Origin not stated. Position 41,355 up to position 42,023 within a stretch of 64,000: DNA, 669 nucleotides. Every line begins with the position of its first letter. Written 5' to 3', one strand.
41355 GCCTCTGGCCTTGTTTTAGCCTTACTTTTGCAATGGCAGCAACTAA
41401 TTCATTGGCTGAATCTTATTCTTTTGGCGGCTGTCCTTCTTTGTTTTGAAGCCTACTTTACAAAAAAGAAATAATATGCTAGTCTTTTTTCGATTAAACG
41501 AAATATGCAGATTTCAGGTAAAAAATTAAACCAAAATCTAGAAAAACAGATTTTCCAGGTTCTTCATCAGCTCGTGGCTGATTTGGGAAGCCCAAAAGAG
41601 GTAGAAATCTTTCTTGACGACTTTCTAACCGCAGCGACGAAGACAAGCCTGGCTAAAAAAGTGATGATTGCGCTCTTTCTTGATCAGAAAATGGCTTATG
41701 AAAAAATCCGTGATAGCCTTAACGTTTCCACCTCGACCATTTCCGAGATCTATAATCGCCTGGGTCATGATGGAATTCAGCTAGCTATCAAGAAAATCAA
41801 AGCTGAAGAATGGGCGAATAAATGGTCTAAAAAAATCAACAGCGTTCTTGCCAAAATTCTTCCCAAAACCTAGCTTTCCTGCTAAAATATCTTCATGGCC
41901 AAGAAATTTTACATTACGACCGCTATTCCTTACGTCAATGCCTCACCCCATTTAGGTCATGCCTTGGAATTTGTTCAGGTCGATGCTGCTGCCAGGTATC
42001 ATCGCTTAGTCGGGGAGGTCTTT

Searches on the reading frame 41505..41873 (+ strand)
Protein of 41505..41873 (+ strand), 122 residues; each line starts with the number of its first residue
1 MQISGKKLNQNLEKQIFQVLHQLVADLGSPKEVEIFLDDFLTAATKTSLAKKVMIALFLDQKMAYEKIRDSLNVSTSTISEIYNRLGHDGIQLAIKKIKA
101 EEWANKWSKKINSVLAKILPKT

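Call 25: search_protein_families(library=pfam, proteins=[window:41505-41873:+], max_evalue=0.001)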
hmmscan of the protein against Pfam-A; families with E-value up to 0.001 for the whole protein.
window:41505-41873:+ (122 aa): 1 family
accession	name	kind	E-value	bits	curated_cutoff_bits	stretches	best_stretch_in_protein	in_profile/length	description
PF01371.25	Trp_repressor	-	5.4e-11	42.9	27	1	18-87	4-74/88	Trp repressor protein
